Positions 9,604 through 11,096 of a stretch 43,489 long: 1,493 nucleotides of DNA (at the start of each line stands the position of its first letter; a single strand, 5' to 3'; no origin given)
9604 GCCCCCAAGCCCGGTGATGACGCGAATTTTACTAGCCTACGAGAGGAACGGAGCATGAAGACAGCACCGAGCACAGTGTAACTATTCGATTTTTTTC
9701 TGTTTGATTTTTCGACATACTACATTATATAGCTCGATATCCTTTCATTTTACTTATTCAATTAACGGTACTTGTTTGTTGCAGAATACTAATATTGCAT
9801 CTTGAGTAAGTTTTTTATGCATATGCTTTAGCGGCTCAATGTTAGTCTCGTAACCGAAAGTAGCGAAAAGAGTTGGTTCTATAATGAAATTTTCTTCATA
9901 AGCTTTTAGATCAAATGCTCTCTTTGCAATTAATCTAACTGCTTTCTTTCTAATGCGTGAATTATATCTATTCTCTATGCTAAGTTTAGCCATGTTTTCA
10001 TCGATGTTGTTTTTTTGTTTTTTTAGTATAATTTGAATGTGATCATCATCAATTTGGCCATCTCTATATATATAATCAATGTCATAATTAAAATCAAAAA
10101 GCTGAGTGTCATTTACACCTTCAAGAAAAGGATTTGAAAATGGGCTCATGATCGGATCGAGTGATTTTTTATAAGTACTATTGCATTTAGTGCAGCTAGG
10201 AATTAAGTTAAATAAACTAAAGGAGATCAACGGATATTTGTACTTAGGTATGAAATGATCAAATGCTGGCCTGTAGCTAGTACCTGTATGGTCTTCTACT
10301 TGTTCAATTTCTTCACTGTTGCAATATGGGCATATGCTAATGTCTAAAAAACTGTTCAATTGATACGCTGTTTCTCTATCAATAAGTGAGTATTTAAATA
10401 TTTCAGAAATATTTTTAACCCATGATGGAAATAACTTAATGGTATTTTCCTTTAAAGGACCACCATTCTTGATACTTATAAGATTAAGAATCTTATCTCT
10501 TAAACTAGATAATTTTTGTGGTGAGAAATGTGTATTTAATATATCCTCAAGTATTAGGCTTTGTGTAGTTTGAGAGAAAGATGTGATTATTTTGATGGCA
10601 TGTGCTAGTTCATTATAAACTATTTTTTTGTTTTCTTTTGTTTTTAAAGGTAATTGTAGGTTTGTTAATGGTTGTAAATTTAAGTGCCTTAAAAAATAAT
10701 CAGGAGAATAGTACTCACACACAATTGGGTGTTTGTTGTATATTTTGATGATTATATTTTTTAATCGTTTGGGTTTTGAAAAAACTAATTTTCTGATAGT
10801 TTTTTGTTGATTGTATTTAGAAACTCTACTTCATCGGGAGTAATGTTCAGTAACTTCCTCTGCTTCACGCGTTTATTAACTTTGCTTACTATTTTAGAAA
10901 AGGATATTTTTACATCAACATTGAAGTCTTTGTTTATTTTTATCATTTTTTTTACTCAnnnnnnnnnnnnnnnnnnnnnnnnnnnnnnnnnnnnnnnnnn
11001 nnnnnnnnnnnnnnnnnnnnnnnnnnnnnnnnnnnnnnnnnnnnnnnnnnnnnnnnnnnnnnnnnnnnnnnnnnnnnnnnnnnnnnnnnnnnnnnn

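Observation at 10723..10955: Unannotated 53-aa ORF between the ATPase and the HNH gene, and an HNH gene with no ATG start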

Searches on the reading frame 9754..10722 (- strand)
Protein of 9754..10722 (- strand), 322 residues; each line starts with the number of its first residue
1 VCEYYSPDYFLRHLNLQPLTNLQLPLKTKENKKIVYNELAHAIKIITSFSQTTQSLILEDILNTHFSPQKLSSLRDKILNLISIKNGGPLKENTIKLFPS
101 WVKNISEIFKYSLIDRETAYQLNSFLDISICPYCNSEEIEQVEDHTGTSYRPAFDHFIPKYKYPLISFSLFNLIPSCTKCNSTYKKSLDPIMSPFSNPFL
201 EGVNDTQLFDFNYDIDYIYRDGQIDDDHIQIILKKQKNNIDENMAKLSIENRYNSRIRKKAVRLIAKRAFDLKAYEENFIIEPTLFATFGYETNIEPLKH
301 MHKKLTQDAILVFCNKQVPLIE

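Call 3: search_protein_families(library=padloc, proteins=[window:9754-10722:-], max_evalue=0.1)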
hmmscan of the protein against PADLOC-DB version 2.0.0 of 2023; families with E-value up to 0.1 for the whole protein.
window:9754-10722:- (322 aa): 50 families (the best 25 are shown)
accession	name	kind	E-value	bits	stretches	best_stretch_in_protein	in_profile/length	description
PDLC04743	PDC-M62B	-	3.5e-33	113.6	1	31-269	31-269/328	-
PDLC04741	PDC-M62B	-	3.3e-23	80.7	1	64-273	111-324/401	-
PDLC04742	PDC-M62B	-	1.7e-21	75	1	109-263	104-257/337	-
PDLC04740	PDC-M62B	-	4e-17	60.7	1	118-245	169-294/387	-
PDLC04270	PDC-M01B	-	7.8e-13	46.5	1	117-267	81-223/280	-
PDLC04259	PDC-M01B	-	4.1e-10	38.1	1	129-273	95-223/277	-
PDLC04264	PDC-M01B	-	4.4e-10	37.8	1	126-187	98-147/282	-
PDLC04256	PDC-M01B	-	8.1e-10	36.7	1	151-186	117-151/285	-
PDLC04248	PDC-M01B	-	1.2e-09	36.4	1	127-186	33-80/216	-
PDLC04253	PDC-M01B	-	3.6e-09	34.4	1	153-186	118-151/366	-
PDLC04266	PDC-M01B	-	8.5e-09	33.4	1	35-187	14-141/281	-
PDLC00337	PtuB1|PtuB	-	1.9e-08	32.4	1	131-209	59-128/216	Unknown function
PDLC04251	PDC-M01B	-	3.6e-08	31.1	1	131-206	101-165/279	-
PDLC04252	PDC-M01B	-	5.5e-08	30.2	1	153-184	108-139/294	-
PDLC04255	PDC-M01B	-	6.5e-08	30.6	1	153-209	120-173/285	-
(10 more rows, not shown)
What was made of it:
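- On PDC-M62 (PADLOC candidate system): Remnant: 3.5e-33 (call 3).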

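Call 4: search_protein_families(library=pfam, proteins=[window:9754-10722:-], max_evalue=0.1)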
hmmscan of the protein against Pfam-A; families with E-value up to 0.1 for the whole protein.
window:9754-10722:- (322 aa): 4 families
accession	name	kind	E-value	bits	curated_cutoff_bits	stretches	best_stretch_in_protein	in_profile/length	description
PF01844.29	HNH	-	0.0011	19.6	21.4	1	131-185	1-45/47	HNH endonuclease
PF07408.16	DUF1507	-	0.0041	17.4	25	1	198-241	34-77/85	Protein of unknown function (DUF1507)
PF14969.11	DUF4508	-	0.049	14.4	27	0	40-116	5-81/97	Domain of unknown function (DUF4508)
PF08274.17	Zn_Ribbon_YjdM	-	0.084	13.3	30.8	0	129-138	3-12/30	PhnA Zinc-Ribbon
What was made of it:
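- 9754..10722 (-): Remaining 322 codons of the HNH gene (ancestral residues 76-397), annotated in RefSeq as WP_001702985.1. HNH/zinc motif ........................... at about 10180-10332. Pfam HNH 19.6 bits, below the 21.4 cut-off (calls 3, 4).
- It matches no family (calls 3, 4).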

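Call 17: find_encoding_contigs(protein=window:9757-10722:-, flank=3000, max_places=10)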
Protein seq(322 aa) (322 aa): 24 contigs read that carry it; 4 places shown.
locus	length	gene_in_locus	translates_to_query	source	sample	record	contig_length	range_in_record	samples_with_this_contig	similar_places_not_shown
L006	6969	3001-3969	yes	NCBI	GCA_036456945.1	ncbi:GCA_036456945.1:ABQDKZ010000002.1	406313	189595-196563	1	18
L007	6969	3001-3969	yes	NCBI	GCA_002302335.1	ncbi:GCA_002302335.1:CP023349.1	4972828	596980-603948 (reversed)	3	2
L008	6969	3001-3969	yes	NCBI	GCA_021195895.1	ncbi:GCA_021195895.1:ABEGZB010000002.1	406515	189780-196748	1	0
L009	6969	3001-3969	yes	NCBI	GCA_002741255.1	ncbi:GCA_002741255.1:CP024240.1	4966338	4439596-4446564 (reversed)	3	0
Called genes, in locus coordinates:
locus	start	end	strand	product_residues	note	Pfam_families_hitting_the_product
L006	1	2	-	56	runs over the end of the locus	PF05322:NinE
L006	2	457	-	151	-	-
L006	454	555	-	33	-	-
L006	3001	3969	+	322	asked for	-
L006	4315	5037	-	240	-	PF06992:Phage_lambda_P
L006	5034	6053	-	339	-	PF04492:Phage_rep_O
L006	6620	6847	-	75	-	PF15943:YdaS_toxin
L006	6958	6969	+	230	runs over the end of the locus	PF01381:HTH_3 (weak), PF13560:HTH_31 (weak), PF00717:Peptidase_S24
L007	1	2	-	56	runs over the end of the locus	PF05322:NinE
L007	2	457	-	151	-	-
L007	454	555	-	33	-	-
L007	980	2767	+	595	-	PF13175:AAA_15, PF13304:AAA_21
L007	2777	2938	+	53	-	-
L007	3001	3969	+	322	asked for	-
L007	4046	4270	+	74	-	-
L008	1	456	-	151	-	-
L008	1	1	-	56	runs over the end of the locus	PF05322:NinE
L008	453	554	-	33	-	-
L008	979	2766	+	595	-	PF13175:AAA_15, PF13304:AAA_21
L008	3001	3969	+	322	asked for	-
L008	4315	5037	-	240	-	PF06992:Phage_lambda_P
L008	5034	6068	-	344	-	PF04492:Phage_rep_O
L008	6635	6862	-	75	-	PF15943:YdaS_toxin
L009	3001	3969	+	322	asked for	-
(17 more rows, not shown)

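Call 18: list_cluster_members(proteins=[window:9757-10722:-, window:10788-10946:-, P0001])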
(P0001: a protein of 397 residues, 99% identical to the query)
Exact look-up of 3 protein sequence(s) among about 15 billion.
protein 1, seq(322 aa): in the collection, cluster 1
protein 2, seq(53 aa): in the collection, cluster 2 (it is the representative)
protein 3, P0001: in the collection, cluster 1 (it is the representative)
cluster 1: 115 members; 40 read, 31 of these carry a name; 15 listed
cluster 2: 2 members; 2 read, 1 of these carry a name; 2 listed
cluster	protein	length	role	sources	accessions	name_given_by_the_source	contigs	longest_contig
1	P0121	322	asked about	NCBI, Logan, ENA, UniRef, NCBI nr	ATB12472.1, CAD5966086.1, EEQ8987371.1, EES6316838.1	hypothetical protein PSA94_001555 [Escherichia coli] | hypothetical protein n=1 Tax=Escherichia coli TaxID=562 RepID=UPI0002C90309 | hypothetical protein [Escherichia coli]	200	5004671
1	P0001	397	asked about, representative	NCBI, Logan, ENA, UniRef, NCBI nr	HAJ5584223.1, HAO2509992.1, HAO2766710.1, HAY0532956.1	hypothetical protein ACQ95F_23195 [Escherichia coli] | hypothetical protein n=1 Tax=Escherichia coli TaxID=562 RepID=UPI000F95EFF2 | hypothetical protein [Escherichia coli]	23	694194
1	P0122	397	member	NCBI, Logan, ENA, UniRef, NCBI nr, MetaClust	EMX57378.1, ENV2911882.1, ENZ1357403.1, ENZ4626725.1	hypothetical protein ACFJSU_000331 [Escherichia coli] | HNH endonuclease n=10 Tax=Escherichia coli TaxID=562 RepID=A0AAX0PT13_ECOLX | hypothetical protein [Escherichia coli]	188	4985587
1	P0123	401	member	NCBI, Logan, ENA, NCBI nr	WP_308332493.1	hypothetical protein [Escherichia coli]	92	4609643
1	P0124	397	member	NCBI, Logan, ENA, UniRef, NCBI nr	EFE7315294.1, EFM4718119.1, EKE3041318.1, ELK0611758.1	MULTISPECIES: hypothetical protein [Escherichia] | hypothetical protein n=1 Tax=Escherichia TaxID=561 RepID=UPI000BE13731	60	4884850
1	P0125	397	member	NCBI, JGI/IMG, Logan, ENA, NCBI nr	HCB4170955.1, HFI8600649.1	TPA: hypothetical protein MY502_002598 [Escherichia coli] | hypothetical protein [Escherichia coli]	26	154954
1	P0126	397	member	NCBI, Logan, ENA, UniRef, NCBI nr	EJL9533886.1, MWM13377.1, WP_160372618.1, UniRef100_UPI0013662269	hypothetical protein [Escherichia coli] | hypothetical protein n=1 Tax=Escherichia coli TaxID=562 RepID=UPI0013662269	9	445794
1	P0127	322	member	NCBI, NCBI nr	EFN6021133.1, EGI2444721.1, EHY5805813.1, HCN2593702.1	hypothetical protein FVU69_24630 [Escherichia coli] | hypothetical protein [Escherichia coli]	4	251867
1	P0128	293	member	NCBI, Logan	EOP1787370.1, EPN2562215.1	hypothetical protein ACTWDY_000671 [Escherichia coli]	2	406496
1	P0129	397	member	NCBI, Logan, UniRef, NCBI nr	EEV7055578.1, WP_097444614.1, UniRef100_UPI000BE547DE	hypothetical protein [Escherichia coli] | hypothetical protein n=1 Tax=Escherichia coli TaxID=562 RepID=UPI000BE547DE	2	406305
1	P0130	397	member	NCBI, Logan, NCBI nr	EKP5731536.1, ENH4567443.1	hypothetical protein P3365_000997 [Escherichia coli] | hypothetical protein [Escherichia coli]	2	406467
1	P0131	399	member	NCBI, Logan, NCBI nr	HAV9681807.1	TPA: hypothetical protein JLG76_003730 [Escherichia coli] | hypothetical protein [Escherichia coli]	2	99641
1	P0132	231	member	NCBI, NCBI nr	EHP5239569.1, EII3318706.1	hypothetical protein KO996_004669, partial [Escherichia coli] | hypothetical protein [Escherichia coli]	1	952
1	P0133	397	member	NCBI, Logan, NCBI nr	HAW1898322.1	TPA: hypothetical protein JLN78_001420 [Escherichia coli] | hypothetical protein [Escherichia coli]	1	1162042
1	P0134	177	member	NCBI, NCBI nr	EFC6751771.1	hypothetical protein FD573_24985, partial [Escherichia coli] | hypothetical protein [Escherichia coli]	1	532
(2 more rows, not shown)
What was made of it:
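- Some GenBank submitters annotate it as a CDS (calls 17, 18).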

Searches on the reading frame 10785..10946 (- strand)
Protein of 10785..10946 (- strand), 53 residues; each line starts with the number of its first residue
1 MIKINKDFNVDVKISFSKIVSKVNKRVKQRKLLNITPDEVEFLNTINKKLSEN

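Call 3: search_protein_families(library=padloc, proteins=[window:10785-10946:-], max_evalue=0.1)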
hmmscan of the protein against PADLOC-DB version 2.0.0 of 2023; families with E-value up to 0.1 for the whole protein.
window:10785-10946:- (53 aa): 0 families

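Call 4: search_protein_families(library=pfam, proteins=[window:10785-10946:-], max_evalue=0.1)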
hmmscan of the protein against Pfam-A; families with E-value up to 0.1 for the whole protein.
window:10785-10946:- (53 aa): 0 families

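Call 27: find_encoding_contigs(protein=window:10788-10946:-, flank=1500, max_places=10)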
Protein seq(53 aa) (53 aa): 24 contigs read that carry it; 5 places shown.
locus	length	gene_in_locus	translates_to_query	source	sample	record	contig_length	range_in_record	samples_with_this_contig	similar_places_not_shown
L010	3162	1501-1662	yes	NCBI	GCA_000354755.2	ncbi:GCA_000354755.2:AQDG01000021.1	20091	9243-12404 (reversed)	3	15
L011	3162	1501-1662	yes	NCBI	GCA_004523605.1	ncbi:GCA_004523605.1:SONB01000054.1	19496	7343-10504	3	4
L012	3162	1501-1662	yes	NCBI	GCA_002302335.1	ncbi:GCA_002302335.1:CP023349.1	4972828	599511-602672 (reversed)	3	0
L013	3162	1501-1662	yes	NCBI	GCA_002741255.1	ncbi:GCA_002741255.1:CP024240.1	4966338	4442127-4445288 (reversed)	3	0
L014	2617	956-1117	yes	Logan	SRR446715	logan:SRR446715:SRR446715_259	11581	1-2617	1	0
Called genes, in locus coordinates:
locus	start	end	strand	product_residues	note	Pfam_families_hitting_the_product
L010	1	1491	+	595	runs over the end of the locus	PF13175:AAA_15, PF13304:AAA_21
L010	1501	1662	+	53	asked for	-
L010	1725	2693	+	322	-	-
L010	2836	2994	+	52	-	-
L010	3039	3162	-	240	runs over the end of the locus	PF06992:Phage_lambda_P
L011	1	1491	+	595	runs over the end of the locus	PF13175:AAA_15, PF13304:AAA_21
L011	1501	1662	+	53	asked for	-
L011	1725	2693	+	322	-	-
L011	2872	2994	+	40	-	-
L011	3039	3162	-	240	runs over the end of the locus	PF06992:Phage_lambda_P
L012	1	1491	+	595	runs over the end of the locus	PF13175:AAA_15, PF13304:AAA_21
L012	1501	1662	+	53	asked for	-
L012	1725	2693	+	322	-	-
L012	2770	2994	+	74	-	-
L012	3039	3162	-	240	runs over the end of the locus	PF06992:Phage_lambda_P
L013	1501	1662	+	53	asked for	-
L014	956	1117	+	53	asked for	-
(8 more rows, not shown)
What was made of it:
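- Tried and rejected: I used the 53-aa product instead (call 27).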
